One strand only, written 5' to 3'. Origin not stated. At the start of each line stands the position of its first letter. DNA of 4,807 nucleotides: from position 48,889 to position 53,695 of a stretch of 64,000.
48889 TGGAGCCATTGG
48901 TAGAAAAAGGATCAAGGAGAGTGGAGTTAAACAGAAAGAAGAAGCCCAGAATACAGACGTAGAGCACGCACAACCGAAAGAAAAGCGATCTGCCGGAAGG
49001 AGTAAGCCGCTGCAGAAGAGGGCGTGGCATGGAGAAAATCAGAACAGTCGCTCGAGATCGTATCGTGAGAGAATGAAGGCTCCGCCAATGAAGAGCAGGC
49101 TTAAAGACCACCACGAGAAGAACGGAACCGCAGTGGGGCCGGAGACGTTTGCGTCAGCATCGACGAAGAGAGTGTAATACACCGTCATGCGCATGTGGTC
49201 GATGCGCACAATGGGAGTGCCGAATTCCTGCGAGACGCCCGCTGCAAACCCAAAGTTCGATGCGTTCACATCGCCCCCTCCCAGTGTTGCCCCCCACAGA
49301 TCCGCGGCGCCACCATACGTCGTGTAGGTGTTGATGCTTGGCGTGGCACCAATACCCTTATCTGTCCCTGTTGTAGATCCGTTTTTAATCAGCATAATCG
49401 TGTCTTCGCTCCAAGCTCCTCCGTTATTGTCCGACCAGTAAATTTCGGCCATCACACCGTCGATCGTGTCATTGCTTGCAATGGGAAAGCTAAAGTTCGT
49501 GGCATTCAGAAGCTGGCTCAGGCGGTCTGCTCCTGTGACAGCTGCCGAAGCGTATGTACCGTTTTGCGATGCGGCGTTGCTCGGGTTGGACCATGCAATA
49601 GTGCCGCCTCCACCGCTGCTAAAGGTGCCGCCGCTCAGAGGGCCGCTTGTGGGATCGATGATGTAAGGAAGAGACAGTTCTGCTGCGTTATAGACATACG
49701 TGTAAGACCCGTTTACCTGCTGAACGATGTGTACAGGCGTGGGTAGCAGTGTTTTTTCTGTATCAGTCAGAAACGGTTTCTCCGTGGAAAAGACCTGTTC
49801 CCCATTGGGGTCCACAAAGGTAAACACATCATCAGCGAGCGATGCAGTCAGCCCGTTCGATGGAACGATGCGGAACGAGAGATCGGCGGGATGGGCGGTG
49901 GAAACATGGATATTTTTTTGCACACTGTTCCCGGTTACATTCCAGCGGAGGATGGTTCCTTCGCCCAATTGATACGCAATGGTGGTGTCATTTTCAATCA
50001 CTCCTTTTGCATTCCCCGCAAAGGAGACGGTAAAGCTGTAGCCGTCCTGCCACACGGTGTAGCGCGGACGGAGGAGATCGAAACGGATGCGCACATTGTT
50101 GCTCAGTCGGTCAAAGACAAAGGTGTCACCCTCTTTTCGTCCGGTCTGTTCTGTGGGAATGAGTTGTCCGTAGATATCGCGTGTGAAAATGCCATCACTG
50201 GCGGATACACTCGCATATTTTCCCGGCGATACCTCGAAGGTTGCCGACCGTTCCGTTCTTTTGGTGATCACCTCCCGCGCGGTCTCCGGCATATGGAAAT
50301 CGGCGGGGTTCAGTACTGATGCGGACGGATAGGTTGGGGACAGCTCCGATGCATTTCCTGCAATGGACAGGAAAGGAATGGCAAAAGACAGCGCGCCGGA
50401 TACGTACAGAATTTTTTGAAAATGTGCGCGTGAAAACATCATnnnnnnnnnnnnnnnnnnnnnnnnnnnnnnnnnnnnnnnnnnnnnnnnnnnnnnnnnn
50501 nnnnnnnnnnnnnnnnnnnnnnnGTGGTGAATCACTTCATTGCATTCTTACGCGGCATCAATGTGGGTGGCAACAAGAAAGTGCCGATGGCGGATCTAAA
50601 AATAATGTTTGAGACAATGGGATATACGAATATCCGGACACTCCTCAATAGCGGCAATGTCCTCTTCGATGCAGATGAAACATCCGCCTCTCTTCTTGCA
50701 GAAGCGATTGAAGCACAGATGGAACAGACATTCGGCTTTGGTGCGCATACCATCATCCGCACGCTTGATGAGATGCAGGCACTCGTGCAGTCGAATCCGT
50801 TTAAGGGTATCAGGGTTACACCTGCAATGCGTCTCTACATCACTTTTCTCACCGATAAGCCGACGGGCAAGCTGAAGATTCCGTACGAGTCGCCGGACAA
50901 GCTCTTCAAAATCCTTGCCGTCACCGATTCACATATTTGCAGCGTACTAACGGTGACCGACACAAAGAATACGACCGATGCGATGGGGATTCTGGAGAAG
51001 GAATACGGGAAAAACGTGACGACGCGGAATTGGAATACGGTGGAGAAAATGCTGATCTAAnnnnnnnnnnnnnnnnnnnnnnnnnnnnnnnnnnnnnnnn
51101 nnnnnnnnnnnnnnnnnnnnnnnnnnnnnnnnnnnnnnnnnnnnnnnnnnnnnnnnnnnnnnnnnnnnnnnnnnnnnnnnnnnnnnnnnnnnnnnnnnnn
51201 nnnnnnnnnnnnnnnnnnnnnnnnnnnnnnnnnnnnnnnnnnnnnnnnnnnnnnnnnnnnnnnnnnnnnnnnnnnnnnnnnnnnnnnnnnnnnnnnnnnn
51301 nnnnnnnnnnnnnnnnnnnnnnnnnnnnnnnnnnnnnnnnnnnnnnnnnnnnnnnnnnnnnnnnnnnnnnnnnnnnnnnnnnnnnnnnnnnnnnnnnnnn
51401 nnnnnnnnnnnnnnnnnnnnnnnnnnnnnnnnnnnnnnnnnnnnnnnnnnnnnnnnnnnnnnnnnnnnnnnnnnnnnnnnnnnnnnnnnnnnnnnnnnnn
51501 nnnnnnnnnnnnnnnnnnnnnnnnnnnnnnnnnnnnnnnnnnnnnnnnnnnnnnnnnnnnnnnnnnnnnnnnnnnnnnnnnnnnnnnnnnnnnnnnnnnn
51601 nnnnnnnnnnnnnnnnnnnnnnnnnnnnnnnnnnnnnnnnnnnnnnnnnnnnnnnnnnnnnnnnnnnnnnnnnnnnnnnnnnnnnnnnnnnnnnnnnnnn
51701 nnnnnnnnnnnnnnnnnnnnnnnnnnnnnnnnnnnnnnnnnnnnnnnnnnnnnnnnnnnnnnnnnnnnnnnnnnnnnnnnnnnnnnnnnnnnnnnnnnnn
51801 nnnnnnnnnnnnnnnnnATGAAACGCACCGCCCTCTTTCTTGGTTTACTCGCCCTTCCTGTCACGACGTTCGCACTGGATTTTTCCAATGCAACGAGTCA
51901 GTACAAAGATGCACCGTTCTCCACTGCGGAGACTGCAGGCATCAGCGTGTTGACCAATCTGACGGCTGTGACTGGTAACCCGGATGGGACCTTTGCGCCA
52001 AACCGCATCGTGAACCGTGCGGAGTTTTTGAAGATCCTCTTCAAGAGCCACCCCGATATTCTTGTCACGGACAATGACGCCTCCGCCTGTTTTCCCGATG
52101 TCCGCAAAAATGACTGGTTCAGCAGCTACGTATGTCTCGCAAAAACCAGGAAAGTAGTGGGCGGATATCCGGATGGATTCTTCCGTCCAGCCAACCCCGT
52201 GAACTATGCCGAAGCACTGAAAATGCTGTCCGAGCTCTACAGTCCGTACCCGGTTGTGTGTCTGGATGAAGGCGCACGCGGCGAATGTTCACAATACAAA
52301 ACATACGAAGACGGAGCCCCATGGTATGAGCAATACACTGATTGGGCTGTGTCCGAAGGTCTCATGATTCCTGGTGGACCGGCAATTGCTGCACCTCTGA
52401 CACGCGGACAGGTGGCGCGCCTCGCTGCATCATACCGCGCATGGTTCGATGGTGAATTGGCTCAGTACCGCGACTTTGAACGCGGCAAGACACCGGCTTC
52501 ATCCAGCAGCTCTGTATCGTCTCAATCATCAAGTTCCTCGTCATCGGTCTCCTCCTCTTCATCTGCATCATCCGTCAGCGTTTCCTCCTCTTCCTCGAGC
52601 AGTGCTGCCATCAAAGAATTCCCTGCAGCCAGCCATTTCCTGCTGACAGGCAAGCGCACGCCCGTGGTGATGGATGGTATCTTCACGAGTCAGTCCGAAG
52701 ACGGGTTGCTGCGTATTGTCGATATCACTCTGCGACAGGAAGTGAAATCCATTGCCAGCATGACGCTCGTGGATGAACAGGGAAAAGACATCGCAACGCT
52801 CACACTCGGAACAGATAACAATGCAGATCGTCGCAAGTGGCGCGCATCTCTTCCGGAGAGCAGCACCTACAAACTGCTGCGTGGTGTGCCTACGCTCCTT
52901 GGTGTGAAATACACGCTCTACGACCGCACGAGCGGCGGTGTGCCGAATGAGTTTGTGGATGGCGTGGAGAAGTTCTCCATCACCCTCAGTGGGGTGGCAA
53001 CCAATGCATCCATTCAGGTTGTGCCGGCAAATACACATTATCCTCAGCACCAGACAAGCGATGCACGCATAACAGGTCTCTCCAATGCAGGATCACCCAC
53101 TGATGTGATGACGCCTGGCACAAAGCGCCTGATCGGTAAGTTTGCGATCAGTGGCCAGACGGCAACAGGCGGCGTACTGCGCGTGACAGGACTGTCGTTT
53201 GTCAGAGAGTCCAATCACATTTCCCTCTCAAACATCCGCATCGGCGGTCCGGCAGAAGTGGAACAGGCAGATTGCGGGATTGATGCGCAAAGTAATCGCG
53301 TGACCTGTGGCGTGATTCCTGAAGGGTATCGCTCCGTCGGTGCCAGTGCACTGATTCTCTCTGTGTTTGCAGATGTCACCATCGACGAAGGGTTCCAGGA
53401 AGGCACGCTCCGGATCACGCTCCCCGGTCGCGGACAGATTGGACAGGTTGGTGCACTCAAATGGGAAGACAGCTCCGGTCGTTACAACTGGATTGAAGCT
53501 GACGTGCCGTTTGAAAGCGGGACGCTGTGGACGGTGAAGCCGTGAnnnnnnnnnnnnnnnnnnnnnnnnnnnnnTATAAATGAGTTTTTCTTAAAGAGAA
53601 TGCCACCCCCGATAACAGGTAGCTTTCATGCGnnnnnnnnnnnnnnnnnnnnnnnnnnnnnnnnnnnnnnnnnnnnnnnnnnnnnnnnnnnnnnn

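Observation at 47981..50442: Exosortase/archaeosortase-like protein with one dedicated cargo bearing a novel C-terminal sorting tail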

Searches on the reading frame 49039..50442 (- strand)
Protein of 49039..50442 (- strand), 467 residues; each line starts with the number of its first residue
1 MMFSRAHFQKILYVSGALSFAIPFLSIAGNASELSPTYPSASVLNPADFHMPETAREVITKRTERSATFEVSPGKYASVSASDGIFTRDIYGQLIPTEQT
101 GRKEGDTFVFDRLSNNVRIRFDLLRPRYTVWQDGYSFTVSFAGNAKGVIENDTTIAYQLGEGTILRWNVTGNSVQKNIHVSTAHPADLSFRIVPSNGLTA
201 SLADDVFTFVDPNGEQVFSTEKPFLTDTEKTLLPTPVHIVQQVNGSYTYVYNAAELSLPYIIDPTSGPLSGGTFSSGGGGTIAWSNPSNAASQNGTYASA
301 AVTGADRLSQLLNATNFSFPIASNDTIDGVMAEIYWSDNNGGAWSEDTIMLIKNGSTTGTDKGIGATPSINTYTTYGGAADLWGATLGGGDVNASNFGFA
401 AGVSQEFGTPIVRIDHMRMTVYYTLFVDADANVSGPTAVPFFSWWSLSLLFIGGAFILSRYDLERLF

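Call 3: search_protein_families(library=pfam, proteins=[window:49039-50442:-], max_evalue=1)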
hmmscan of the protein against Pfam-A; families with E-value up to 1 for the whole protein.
window:49039-50442:- (467 aa): 0 families

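Call 4: search_protein_families(library=ncbifam, proteins=[window:49039-50442:-], max_evalue=1)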
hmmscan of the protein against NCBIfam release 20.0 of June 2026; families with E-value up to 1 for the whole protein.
window:49039-50442:- (467 aa): 0 families

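Call 8: find_homologous_proteins(query=window:49039-50442:-, max_evalue=0.001)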
Query window:49039-50442:- (467 aa): 32 proteins with E <= 0.001 among 8000 candidates.
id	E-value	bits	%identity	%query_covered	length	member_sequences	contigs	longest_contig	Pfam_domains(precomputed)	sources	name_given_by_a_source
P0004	0.0e+0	1049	100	100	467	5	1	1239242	-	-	-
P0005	1.9e-277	939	89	100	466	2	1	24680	-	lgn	-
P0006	3.8e-186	638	61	100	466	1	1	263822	-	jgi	-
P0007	2.2e-96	342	45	87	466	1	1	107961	-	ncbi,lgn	-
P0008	2.4e-71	259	40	82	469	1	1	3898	-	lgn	-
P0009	1.7e-29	121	36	31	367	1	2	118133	-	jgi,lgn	jgi:hypothetical protein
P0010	1.5e-28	118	40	30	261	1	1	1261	-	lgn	-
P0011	2.6e-19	88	30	31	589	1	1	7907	-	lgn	-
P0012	3.5e-19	87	41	36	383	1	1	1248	PF18962.8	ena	-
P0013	2.2e-18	85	37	34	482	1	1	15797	-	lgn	-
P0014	6.8e-17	80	40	34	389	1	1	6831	-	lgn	-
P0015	3.4e-16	78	38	34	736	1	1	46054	-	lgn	-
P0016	5.6e-16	77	40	30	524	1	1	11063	-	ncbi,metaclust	ncbi:MAG: Cytochrome c, partial [Candidatus Woesebacteria bacterium GW2011_GWA1_39_8]|metaclust:stat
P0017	1.2e-15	76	38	34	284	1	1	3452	-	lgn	-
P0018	3.2e-15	74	40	31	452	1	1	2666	-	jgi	jgi:hypothetical protein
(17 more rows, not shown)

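Call 11: find_encoding_contigs(protein=P0007, flank=6000, max_places=3)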
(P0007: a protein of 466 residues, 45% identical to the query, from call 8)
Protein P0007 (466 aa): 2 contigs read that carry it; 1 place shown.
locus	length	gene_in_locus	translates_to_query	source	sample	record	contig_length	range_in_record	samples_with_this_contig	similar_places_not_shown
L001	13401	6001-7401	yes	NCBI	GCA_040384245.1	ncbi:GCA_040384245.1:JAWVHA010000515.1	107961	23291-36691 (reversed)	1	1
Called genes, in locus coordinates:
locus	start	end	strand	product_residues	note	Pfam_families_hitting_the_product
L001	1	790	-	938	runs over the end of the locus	PF13231:PMT_2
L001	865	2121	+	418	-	PF00155:Aminotran_1_2, PF00266:Aminotran_5, PF01212:Beta_elim_lyase (weak), PF01053:Cys_Met_Meta_PP (weak)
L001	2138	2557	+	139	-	PF01592:NifU_N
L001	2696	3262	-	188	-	PF12900:Pyridox_ox_2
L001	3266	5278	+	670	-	-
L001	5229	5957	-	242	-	PF02163:Peptidase_M50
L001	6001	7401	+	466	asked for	-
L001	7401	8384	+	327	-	-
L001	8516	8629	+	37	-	-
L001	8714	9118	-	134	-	PF00472:RF-1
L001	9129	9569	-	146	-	-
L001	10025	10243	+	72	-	-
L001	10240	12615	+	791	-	PF01588:tRNA_bind, PF03483:B3_4, PF03484:B5, PF17759:tRNA_synthFbeta, PF03147:FDX-ACB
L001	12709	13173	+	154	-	-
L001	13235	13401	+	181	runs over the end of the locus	PF01923:Cob_adeno_trans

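Call 12: find_encoding_contigs(protein=P0008, flank=6000, max_places=3)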
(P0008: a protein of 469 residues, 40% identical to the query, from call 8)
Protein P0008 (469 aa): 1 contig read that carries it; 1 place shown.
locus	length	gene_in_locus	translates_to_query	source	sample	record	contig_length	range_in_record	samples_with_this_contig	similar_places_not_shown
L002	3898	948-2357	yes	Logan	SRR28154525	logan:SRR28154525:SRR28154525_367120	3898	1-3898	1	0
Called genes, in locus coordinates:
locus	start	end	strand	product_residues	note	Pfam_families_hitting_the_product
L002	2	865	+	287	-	?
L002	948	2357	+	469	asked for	-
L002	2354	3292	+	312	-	-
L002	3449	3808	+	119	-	PF00436:SSB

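Call 56: search_solved_structures(query=window:49039-50442:-, max_evalue=10)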
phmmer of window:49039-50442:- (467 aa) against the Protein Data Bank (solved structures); distinct sequences matched with E-value up to 10: 5.
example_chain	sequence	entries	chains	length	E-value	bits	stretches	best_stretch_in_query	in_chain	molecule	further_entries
7u0u_A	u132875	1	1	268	0.38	13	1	260-318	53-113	Serine/threonine-protein phosphatase 2B catalytic subunit,AsfuA.00174.a.TQ11 + AsfuA.01011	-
8gqo_A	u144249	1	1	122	1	11.6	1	362-442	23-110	Envelope protein A28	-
1kzw_A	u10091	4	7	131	1.4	11.1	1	127-174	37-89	INTESTINAL FATTY ACID-BINDING PROTEIN (A54) | Fatty acid-binding protein, intestinal | INTESTINAL FATTY ACID BINDING PROTEIN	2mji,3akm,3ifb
1kzx_A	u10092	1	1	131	1.4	11.1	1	127-174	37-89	INTESTINAL FATTY ACID-BINDING PROTEIN (T54)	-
9uzo_C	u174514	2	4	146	1.5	11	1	362-442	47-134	Envelope protein OPG155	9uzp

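Call 62: search_protein_families(library=phrogs, proteins=[window:49039-50442:-], max_evalue=0.01)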
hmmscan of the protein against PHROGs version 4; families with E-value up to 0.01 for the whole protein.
window:49039-50442:- (467 aa): 0 families

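Call 74: predict_structure(alignment_id=A8)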
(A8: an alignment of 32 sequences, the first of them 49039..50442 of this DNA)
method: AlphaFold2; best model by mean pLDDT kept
length: 467 residues; sequences in the alignment: 32
mean_pLDDT: 78.3   pTM: 0.48
mean pLDDT of the five models: 78.3, 74.3, 65.4, 65.3, 62.8
residues with pLDDT >= 90: 178; 70-90: 186; 50-70: 24; < 50: 79
segments of 3 or more residues with pLDDT < 50: 1-37, 427-467
pLDDT, mean of each block of 10 residues (from residue 1): 34 31 35 41 82 91 91 92 76 75 90 82 93 91 85 84 84 78 87 94 92 91 74 79 90 81 64 93 96 92 86 91 81 92 92 95 85 86 92 95 92 94 58 32 40 46 41
secondary structure, 60 per line:
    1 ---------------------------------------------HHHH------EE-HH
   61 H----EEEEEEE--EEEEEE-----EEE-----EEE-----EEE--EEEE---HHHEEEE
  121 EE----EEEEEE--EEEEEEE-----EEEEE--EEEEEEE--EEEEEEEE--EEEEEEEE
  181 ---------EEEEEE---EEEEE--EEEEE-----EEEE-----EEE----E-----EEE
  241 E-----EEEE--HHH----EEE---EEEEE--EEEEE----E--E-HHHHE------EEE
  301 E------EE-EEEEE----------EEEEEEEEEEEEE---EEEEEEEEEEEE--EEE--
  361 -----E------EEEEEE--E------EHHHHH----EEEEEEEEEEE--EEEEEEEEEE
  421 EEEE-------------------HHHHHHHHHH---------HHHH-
elements in order: H46-49 E66-72 E75-80 E86-88 E94-96 E102-104 E107-110 E117-122 E127-132 E135-141 E147-151 E154-160 E163-170 E173-180 E190-195 E199-203 E206-210 E216-219 E225-227 E238-241 E247-250 E260-262 E266-270 E273-277 H287-290 E298-301 E311-315 E326-338 E342-353 E356-358 E373-378 H389-393 E398-408 E411-424 H444-453 H463-466

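Call 79: fold_search(model_id=the predicted structure, library=pdb)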
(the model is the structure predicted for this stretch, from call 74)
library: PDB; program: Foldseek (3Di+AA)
matches with E <= 10: 984; with E <= 0.001: 9
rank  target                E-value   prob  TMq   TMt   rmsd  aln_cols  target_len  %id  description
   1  8u10_1                1.9e-05  0.96  0.16  0.16  21.5       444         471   12  In situ cryo-EM structure of bacteriophage P22 gp1:gp4:gp5:gp10:gp9 N-term complex in conformation 1 at 3.2A resolutio (released 2023-11-22)
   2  9h6g_A                5.4e-05  0.97  0.16  0.10  21.7       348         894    7  Inactive Bacteroides ovatus GH98 endoxylanase E361A in complex with arabino-xylooligosaccharide (released 2025-11-05)
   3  9h6g_B                7.7e-05  0.97  0.16  0.10  21.8       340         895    8  Inactive Bacteroides ovatus GH98 endoxylanase E361A in complex with arabino-xylooligosaccharide (released 2025-11-05)
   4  4qaw_C                1.3e-04  0.98  0.16  0.14  15.0       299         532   12  Structure of modular Xyn30D from Paenibacillus barcinonensis (released 2014-10-08)
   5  9jyz_P                1.3e-04  0.41  0.10  0.07  28.1       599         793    8  portal-tail complex of mature T7 (released 2024-12-11)
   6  9eob                  1.4e-04  0.87  0.16  0.14  23.2       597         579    9  Engineered GH181 sialidase from Akkermansia muciniphila (released 2025-03-26)
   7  7boy_s                3.1e-04  0.63  0.14  0.09  23.0       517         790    8  Mature bacteriorphage t7 tail nozzle protein gp12 (released 2021-03-17)
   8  5e7g_A                4.7e-04  0.87  0.20  0.21  26.4       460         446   10  Crystal structure of Bacova_02650 with xylogluco-oligosaccharide (released 2016-05-04)
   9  7qx5                  6.0e-04  0.91  0.19  0.15  20.8       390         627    9  mosquitocidal Cry11Aa-Y449F determined at pH 7 from naturally-occurring nanocrystals by Serial femtosecond crystallograp (released 2022-07-27)
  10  7kwb_B                1.1e-03  0.54  0.15  0.17  20.9       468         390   10  Surface glycan-binding protein B from Bacteroides thetaiotaomicron (released 2021-02-17)
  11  4xup_E                2.7e-03  0.99  0.20  0.45   7.1       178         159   12  Structure of the N-terminal CBM22-1-CBM22-2 tandem domain from Paenibacillus barcinonensis Xyn10C (released 2015-06-03)
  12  8hhv_A                2.9e-03  0.91  0.24  0.24  18.0       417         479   10  endo-alpha-D-arabinanase EndoMA1 from Microbacterium arabinogalactanolyticum (released 2023-08-16)
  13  8hls_A                2.9e-03  0.66  0.18  0.15  23.0       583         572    7  Crystal structure of the sialidase Am1547 from A.muciniphila (released 2024-06-05)
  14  5a57                  3.0e-03  0.66  0.16  0.08  19.9       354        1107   10  The structure of GH101 from Streptococcus pneumoniae TIGR4 in complex with PUGT (released 2015-09-02)
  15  6tfk_A                3.7e-03  0.84  0.22  0.16  15.4       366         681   10  Vip3Aa toxin structure (released 2020-08-12)
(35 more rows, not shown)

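Call 104: fold_search(model_id=the predicted structure, library=viral)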
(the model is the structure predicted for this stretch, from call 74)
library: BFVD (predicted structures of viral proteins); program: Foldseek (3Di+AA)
matches with E <= 10: 1114; with E <= 0.001: 53
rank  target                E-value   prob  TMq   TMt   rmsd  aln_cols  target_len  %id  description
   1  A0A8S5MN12            2.3e-12  1.00  0.33  0.14  24.1       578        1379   12  Uncharacterized protein [Siphoviridae sp. ct89Z21]
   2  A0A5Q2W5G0            5.7e-11  1.00  0.33  0.12   9.1       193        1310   25  (no name in the UniProt tables at hand)
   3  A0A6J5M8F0            1.9e-10  1.00  0.31  0.68   6.1       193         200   24  Uncharacterized protein [uncultured Caudovirales phage]
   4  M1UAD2                2.6e-07  0.99  0.15  0.09  29.3       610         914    9  Tail tubular protein B [Cyanophage SS120-1]
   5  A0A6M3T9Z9            2.7e-06  1.00  0.26  0.24  13.5       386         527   11  Uncharacterized protein [Sphingomonas phage Kharn]
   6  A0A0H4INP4            4.1e-06  1.00  0.20  0.13  21.0       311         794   11  Straight fiber protein PB4 spike domain-containing protein [Pseudoalteromonas phage H101]
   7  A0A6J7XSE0            5.0e-06  1.00  0.25  0.55   6.0       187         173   16  Uncharacterized protein [uncultured Caudovirales phage]
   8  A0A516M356            5.0e-06  0.92  0.13  0.09  23.2       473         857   10  (no name in the UniProt tables at hand)
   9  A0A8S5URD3            6.1e-06  1.00  0.22  0.40   7.4       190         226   15  Uncharacterized protein [Siphoviridae sp. ctg6c78]
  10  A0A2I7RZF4            1.2e-05  1.00  0.22  0.13  26.9       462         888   11  Uncharacterized protein [Vibrio phage 1.261.O._10N.286.51.A7]
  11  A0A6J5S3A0            1.7e-05  0.95  0.16  0.15  21.4       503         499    9  Uncharacterized protein [uncultured Caudovirales phage]
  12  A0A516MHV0            3.7e-05  0.99  0.22  0.15  28.6       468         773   11  (no name in the UniProt tables at hand)
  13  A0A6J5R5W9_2          5.6e-05  0.87  0.16  0.10  24.0       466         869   14  Uncharacterized protein [uncultured Caudovirales phage]
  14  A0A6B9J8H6            5.8e-05  1.00  0.30  0.16   3.3       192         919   14  (no name in the UniProt tables at hand)
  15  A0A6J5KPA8            6.8e-05  0.92  0.14  0.19  38.9       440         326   11  Uncharacterized protein [uncultured Caudovirales phage]
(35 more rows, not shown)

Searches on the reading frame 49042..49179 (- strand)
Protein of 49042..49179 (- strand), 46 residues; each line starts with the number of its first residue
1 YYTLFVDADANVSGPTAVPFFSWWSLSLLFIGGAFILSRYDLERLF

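Call 44: search_protein_families(library=ncbifam, proteins=[window:49042-49179:-], max_evalue=10)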
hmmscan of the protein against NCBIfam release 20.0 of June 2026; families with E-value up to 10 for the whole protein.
seq(46 aa): 0 families

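Call 54: find_homologous_proteins(query=A6, max_evalue=10)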
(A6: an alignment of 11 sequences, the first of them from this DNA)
Query A6 (11 sequences): 3216 candidates shared short words with the query, none scored E <= 10.

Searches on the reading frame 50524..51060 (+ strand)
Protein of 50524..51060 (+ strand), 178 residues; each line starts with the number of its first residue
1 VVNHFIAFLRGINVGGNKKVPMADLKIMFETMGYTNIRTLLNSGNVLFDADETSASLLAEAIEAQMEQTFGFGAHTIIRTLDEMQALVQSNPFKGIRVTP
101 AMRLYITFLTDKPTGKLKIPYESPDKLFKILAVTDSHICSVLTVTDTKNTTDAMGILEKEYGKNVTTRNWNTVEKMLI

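Call 71: search_protein_families(library=pfam, proteins=[window:50524-51060:+], max_evalue=0.001)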
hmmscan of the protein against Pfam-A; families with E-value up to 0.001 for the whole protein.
window:50524-51060:+ (178 aa): 1 family
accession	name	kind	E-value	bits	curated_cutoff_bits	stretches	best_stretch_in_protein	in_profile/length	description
PF08002.16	DUF1697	-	2.4e-37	128.8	24.4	1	3-115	2-113/137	Protein of unknown function (DUF1697)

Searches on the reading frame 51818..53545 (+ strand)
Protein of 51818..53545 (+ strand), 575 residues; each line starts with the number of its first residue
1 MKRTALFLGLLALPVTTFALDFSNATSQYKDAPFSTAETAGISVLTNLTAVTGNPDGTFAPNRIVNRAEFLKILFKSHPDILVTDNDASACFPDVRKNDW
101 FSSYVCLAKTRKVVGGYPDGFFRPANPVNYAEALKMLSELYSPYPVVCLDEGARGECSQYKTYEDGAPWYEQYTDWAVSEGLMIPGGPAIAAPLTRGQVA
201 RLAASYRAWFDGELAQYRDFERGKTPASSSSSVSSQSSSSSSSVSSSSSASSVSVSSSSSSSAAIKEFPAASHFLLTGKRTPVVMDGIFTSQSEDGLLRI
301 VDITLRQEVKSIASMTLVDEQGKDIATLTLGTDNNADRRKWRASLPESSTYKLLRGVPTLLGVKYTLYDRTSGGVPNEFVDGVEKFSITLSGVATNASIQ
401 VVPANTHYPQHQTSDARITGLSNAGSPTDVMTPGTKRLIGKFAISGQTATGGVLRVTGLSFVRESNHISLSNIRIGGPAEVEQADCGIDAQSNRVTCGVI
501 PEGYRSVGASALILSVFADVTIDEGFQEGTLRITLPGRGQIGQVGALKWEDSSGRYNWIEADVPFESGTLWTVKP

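Call 71: search_protein_families(library=pfam, proteins=[window:51818-53545:+], max_evalue=0.001)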
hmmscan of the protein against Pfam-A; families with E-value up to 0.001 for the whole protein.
window:51818-53545:+ (575 aa): 1 family
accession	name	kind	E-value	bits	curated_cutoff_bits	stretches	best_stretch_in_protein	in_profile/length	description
PF00395.25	SLH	-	1.1e-17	64.2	20.8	2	92-133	2-43/44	S-layer homology domain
